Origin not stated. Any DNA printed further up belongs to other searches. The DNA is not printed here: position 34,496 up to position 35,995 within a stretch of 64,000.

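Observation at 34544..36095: TnpB with an orphan MerR-like HTH: a degenerate IS607-like unit, or a domesticated RNA-guided nuclease, inside a phage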

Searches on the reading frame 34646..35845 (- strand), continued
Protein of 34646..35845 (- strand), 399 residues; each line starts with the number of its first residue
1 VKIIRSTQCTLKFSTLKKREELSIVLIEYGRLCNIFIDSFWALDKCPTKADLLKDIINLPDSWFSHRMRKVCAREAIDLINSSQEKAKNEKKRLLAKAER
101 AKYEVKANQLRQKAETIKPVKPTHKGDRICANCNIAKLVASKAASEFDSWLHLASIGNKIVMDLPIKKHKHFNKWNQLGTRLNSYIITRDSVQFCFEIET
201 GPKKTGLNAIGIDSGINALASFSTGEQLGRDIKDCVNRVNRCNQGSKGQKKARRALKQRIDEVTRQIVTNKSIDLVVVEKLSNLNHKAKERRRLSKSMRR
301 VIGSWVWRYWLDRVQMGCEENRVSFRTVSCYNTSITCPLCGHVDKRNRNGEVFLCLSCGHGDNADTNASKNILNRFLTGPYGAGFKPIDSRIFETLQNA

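Call 30: find_related_loci(query=A1, collection=genome_contigs, flank=3000)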
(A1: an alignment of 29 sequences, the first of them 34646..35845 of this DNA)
Query A1 (399 aa) in genome_contigs; peptide patterns used: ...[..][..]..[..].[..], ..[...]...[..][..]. (x = any residue, [..] = any of these).
113 stretches matched a pattern; 23 encode a relative of the query (tblastn E <= 1e-3); 23 distinct loci.
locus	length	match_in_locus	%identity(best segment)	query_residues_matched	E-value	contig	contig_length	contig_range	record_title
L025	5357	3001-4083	55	1-386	2e-140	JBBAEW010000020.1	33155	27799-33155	MAG: Saccharofermentanales bacterium isolate SO_2017_LW2_24 scaffold_2933_c1_LW138R_2017, whole genome shotgun sequence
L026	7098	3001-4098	54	1-390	4e-139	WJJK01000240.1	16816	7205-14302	MAG: Candidatus Altiarchaeales archaeon isolate RBin_358 k141_2887127, whole genome shotgun sequence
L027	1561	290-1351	51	1-383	9e-132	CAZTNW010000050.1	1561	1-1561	MAG TPA_asm: uncultured bacterium isolate binchicken_co204_202 genome assembly, contig: NODE_127318_length_1561_cov_27.0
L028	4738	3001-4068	48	1-382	1e-119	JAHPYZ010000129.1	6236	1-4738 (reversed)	MAG: Promethearchaeota archaeon isolate LW30_13 NODE_3786_length_6236_cov_7.445883, whole genome shotgun sequence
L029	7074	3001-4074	48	1-387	6e-119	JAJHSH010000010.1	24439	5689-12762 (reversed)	MAG: Candidatus Acetothermia bacterium isolate NSHQ14B.2017.Bin6 k141_621, whole genome shotgun sequence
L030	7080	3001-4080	51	1-390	3e-117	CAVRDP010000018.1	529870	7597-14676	MAG: uncultured Planctomycetia bacterium isolate MFD01231.bin.2.30 genome assembly, contig: contig_12777, whole genome s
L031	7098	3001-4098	43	1-387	1e-106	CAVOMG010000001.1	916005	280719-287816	MAG: uncultured Thermoplasmata archaeon isolate MFD00008.bin.2.88 genome assembly, contig: contig_16383, whole genome sh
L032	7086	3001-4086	42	2-386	5e-102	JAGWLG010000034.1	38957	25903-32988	MAG: Thermoplasmata archaeon isolate REEB18 contig-150_1186, whole genome shotgun sequence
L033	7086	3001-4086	44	1-386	2e-101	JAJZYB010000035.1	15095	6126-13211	MAG: Thermoplasmata archaeon isolate TL1-5.bin109 NODE_4998_length_15095_cov_2.182255, whole genome shotgun sequence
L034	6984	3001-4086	43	1-385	6e-99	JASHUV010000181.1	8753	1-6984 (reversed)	MAG: Thermoplasmata archaeon isolate JOPF188 JOPF_NEAR_contig_1390490, whole genome shotgun sequence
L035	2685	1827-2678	52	1-305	3e-101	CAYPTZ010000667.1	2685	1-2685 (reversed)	MAG TPA_asm: uncultured archaeon isolate binchicken_co116_149 genome assembly, contig: NODE_53996_length_2685_cov_4.3102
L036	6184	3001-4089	42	1-386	6e-96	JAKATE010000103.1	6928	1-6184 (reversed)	MAG: Thermoplasmata archaeon isolate YP2.bin30 NODE_9952_length_6928_cov_1.887664, whole genome shotgun sequence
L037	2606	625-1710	41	1-388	4e-94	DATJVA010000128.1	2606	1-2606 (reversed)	MAG TPA_asm: Thermoplasmata archaeon isolate SMAG_U15060 k141_4003435, whole genome shotgun sequence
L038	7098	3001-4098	43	1-387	2e-107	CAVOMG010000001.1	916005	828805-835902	MAG: uncultured Thermoplasmata archaeon isolate MFD00008.bin.2.88 genome assembly, contig: contig_16383, whole genome sh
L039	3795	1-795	48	129-387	1e-75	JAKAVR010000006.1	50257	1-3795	MAG: Thermoplasmata archaeon isolate YP4.bin116 NODE_935_length_50257_cov_3.445941, whole genome shotgun sequence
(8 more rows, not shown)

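Call 50: search_protein_families(library=ncbifam, proteins=[window:34646-35845:-, L001:3545-4195:+, L005:4281-4673:+, L001:4182-5699:+, L001:5712-5999:+], max_evalue=0.01)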
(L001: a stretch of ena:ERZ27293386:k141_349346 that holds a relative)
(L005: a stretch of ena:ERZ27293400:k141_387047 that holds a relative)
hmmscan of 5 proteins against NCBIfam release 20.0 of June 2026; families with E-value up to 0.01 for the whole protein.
window:34646-35845:- (399 aa): 5 families
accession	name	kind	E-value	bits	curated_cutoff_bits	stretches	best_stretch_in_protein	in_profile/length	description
NF040570.1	guided_TnpB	subfamily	1.2e-22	80.7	100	1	67-375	68-389/389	RNA-guided endonuclease TnpB family protein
NF049972.1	CRISPR_Cas12f2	exception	8.7e-16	57.8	450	1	192-377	311-520/524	type V CRISPR-associated effector Cas12f2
NF038281.1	IS200_TnpB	exception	1e-06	28.1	425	1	195-375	163-358/360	IS200/IS605 family element RNA-guided endonuclease TnpB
NF038280.1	IS607_TnpB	exception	2.6e-05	23.4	350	1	188-374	180-390/431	IS607 family element RNA-guided endonuclease TnpB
TIGR01766.2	TIGR01766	domain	0.0028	18.1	32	1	253-334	2-82/82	IS200/IS605 family accessory protein TnpB-related protein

L001:3545-4195:+ (216 aa): 15 families
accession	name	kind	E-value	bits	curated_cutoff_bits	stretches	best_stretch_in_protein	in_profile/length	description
NF033518.0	transpos_IS607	equivalog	1e-56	191.5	110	1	11-200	2-187/187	IS607 family transposase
NF041201.1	recomb_XisF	equivalog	9.5e-20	71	375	1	68-210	3-143/465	fdxN element excision recombinase XisF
NF049883.1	resolv_YneB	equivalog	1e-12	48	175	1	66-196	2-135/211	YneB family resolvase-like protein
NF047343.1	SCCmet_CcrB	equivalog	2e-11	43.3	900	1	63-188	6-133/542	cassette chromosome recombinase CcrB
NF033787.1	HTH_BldC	subfamily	6.9e-10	38.6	77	1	9-52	5-48/49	BldC family transcriptional regulator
NF047375.1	HeatShock_HspR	equivalog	1.1e-08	34.9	105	1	6-52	3-49/92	heat shock protein transcriptional repressor HspR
NF052513.1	TransRegCarH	equivalog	8.9e-06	25.2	400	1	2-52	2-53/274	HTH-type transcriptional repressor CarH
NF053740.1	TransRegTnrAGPos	equivalog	2.5e-05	24.4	140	1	3-78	9-83/108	hypothetical protein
TIGR01764.1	excise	domain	4.2e-05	23.8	28.8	1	8-53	3-47/49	excisionase family DNA-binding protein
NF047347.1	SCCmet_CcrC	equivalog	5.9e-05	21.8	900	1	65-187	4-133/558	cassette chromosome recombinase CcrC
NF011617.0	PRK15043.1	equivalog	0.0003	20.2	417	1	6-67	3-64/243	HTH-type transcriptional regulator MlrA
NF041849.1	trans_regNmlR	equivalog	0.0044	17.1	175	0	9-51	3-46/117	stress response transcriptional regulator NmlR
NF007069.0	PRK09514.1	equivalog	0.005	16.8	143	0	8-50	3-46/141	Zn(2+)-responsive transcriptional regulator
TIGR03453.1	partition_RepA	equivalog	0.0062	15.4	348.45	1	7-61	34-89/387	plasmid partitioning protein RepA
TIGR02051.1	MerR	equivalog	0.0073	16.6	150.85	0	9-50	2-44/124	mercury resistance transcriptional regulator MerR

L005:4281-4673:+ (130 aa): 11 families
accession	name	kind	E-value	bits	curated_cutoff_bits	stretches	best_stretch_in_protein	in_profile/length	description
NF033787.1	HTH_BldC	subfamily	6.8e-11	41.9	77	1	4-50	2-48/49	BldC family transcriptional regulator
NF047375.1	HeatShock_HspR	equivalog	1.7e-09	37.5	105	1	4-49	3-48/92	heat shock protein transcriptional repressor HspR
NF033518.0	transpos_IS607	equivalog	2.5e-08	33.7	110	1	9-58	2-51/187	IS607 family transposase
TIGR01764.1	excise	domain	9.3e-07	29.1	28.8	1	5-51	2-47/49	excisionase family DNA-binding protein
NF052513.1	TransRegCarH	equivalog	1.8e-06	27.5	400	1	7-49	9-52/274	HTH-type transcriptional repressor CarH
NF053740.1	TransRegTnrAGPos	equivalog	7.2e-05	22.9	140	1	6-57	14-63/108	hypothetical protein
NF011617.0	PRK15043.1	equivalog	0.00042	19.7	417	1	4-63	3-69/243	HTH-type transcriptional regulator MlrA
TIGR02043.1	ZntR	equivalog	0.0065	16.6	167.95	0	5-46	2-44/131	Zn(2+)-responsive transcriptional regulator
NF007069.0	PRK09514.1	equivalog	0.0072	16.3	143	0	6-48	3-46/141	Zn(2+)-responsive transcriptional regulator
TIGR03453.1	partition_RepA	equivalog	0.0088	14.9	348.45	0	7-49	36-79/387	plasmid partitioning protein RepA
TIGR02044.1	CueR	equivalog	0.0093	16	147.4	0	5-50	1-47/127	Cu(I)-responsive transcriptional regulator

L001:4182-5699:+ (505 aa): 0 families

L001:5712-5999:+ (95 aa): 0 families

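Call 51: search_protein_families(library=phrogs, proteins=[window:34646-35845:-, L005:4281-4673:+, L001:4182-5699:+, L001:3364-3567:+], max_evalue=0.001)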
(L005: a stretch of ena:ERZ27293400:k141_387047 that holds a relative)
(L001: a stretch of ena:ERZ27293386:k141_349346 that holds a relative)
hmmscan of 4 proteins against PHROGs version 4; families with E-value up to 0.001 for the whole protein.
window:34646-35845:- (399 aa): 4 families
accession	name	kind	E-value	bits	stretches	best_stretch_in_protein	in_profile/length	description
phrog_506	-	integration and excision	5.1e-22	79.5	1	163-375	130-363/403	transposase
phrog_12300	-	integration and excision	2.1e-19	70.8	1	174-373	41-238/286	transposase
phrog_17087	-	unknown function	9.5e-06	26.8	1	249-376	8-132/141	-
phrog_16792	-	unknown function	0.00076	20.8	1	238-375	8-156/180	-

L005:4281-4673:+ (130 aa): 5 families
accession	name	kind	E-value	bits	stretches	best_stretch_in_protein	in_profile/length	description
phrog_11671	-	unknown function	1.2e-08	36.2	1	5-48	8-52/146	-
phrog_66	-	integration and excision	1.8e-08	35.4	1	1-64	90-153/412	excisionase and transcriptional regulator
phrog_6620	-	integration and excision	6.6e-08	33.3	1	5-60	2-57/201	transposase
phrog_20793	-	unknown function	2.8e-06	28.3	1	6-71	9-73/86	-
phrog_2474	-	transcription regulation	0.0001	23.2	1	2-49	46-94/118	MerR-like transcriptional regulator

L001:4182-5699:+ (505 aa): 0 families

L001:3364-3567:+ (67 aa): 0 families

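Call 56: find_related_loci(query=A1, collection=metagenome_contigs, flank=2500)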
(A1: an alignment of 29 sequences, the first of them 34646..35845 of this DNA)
Query A1 (399 aa) in metagenome_contigs; peptide patterns used: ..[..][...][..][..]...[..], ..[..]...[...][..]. (x = any residue, [..] = any of these).
599 stretches matched a pattern (row limit reached: there are more); 496 encode a relative of the query (tblastn E <= 1e-3); the best 80 are kept; 80 distinct loci.
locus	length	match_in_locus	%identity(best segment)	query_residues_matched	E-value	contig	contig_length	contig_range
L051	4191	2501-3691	79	1-399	0e+0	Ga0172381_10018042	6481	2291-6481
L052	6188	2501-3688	77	1-399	0e+0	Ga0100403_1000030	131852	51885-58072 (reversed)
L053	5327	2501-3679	75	1-396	0e+0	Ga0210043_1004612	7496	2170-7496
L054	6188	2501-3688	74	1-399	0e+0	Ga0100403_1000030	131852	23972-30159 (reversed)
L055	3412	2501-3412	100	1-304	0e+0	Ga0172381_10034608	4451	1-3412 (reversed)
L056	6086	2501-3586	58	1-390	4e-150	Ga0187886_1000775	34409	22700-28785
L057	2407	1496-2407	73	1-307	1e-159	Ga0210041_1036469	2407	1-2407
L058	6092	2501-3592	57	1-386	9e-148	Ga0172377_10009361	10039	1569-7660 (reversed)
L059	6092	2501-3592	56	1-389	1e-146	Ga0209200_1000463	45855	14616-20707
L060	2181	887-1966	57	1-389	1e-156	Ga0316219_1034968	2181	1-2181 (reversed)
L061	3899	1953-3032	57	1-389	2e-150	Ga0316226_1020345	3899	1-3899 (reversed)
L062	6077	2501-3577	56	1-386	1e-145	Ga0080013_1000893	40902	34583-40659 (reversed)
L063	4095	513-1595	56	1-389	2e-146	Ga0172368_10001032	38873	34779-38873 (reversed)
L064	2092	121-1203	59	1-389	4e-156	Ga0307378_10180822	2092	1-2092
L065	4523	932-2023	56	1-386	5e-146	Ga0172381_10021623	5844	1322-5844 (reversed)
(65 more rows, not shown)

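Call 93: predict_structure(alignment_id=A1)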
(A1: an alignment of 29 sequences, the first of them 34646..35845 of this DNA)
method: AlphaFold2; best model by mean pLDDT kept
length: 399 residues; sequences in the alignment: 29
mean_pLDDT: 84.6   pTM: 0.65
mean pLDDT of the five models: 84.6, 82.8, 81.4, 81.1, 79.2
residues with pLDDT >= 90: 177; 70-90: 176; 50-70: 26; < 50: 20
segments of 3 or more residues with pLDDT < 50: 283-285, 294-300, 391-399
pLDDT, mean of each block of 10 residues (from residue 1): 88 89 93 94 88 76 88 93 94 95 95 95 93 82 86 79 89 88 87 90 84 81 91 87 91 92 91 87 52 47 73 89 86 86 87 92 90 86 62 43
secondary structure, 60 per line:
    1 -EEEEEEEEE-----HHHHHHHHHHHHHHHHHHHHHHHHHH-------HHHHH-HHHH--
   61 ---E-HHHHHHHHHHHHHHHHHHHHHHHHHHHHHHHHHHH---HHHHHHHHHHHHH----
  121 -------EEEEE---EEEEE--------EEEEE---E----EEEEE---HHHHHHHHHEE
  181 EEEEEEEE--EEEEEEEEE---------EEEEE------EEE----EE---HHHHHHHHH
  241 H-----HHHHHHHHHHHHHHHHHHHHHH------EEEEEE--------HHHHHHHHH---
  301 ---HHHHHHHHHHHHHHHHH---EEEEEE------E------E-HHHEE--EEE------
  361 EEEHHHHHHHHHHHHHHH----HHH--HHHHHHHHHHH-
elements in order: E2-10 H16-41 H49-53 H55-58 H66-100 H104-116 E128-132 E136-140 E149-153 E162-166 H170-178 E179-188 E191-199 E209-213 E220-222 H232-241 H247-268 E275-280 H289-297 H304-320 E324-329 E352-354 E361-363 H364-378 H388-398

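Call 95: fold_search(model_id=the predicted structure, library=pdb)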
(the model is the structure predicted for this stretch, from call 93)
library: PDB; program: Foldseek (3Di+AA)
matches with E <= 10: 441; with E <= 0.001: 53
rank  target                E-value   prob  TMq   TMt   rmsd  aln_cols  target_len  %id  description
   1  8j1j_A                5.7e-15  1.00  0.51  0.49   9.3       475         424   14  Cryo-EM structure of the AsCas12f-YHAM-sgRNAS3-5v7-target DNA (released 2023-09-27)
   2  8j12_A                1.4e-14  1.00  0.53  0.51   9.0       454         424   14  Cryo-EM structure of the AsCas12f-sgRNA-target DNA ternary complex (released 2023-09-27)
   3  8j3r_A                2.0e-14  1.00  0.53  0.51   9.0       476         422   15  Cryo-EM structure of the AsCas12f-HKRA-sgRNAS3-5v7-target DNA (released 2023-09-27)
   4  8dzj_A                1.1e-13  1.00  0.54  0.52   8.5       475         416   15  Cryo-EM structure of Acidibacillus sulfuroxidans Cas12f in complex with sgRNA and target DNA (released 2023-07-12)
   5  7wju_A                2.3e-13  1.00  0.55  0.54   7.5       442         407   16  Cryo-EM structure of the AsCas12f1-sgRNAv1-dsDNA ternary complex (released 2023-01-18)
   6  8iaz_A                4.3e-12  1.00  0.48  0.49   9.0       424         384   16  Cryo-EM structure of the ISFba1 TnpB-reRNA-dsDNA complex (released 2024-04-17)
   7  9nzs_A                5.4e-12  1.00  0.47  0.45  10.2       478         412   14  Cryo-EM structure of OsCas12f-gRNA-DNA ternary complex. State III (released 2026-04-08)
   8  8j3r_B                1.1e-11  1.00  0.35  0.36  18.1       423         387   15  Cryo-EM structure of the AsCas12f-HKRA-sgRNAS3-5v7-target DNA (released 2023-09-27)
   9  9nzq_A                1.6e-11  1.00  0.52  0.49   9.7       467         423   13  Cryo-EM structure of OsCas12f-gRNA-DNA ternary complex. State II (released 2026-04-08)
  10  8h1j_A                1.7e-11  1.00  0.48  0.51   7.9       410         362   14  Cryo-EM structure of the TnpB-omegaRNA-target DNA ternary complex (released 2023-04-12)
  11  8hr5_A                2.4e-11  1.00  0.46  0.40  15.8       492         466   14  Cryo-EM structure of the CnCas12f1-sgRNA-DNA complex (released 2023-09-06)
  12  8j12_B                3.2e-11  1.00  0.33  0.33  19.1       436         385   13  Cryo-EM structure of the AsCas12f-sgRNA-target DNA ternary complex (released 2023-09-27)
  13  9nzr_A                1.3e-10  1.00  0.38  0.35  18.9       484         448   14  Structure of Al3Cas12f State II (released 2026-04-08)
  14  8j1j_B                1.9e-10  1.00  0.36  0.37  18.6       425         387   14  Cryo-EM structure of the AsCas12f-YHAM-sgRNAS3-5v7-target DNA (released 2023-09-27)
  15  9b0l_P                3.2e-10  1.00  0.45  0.40   9.5       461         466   13  Cryo-EM structure of Acanthamoeba polyphaga mimivirus Fanzor2 ternary complex (released 2024-10-09)
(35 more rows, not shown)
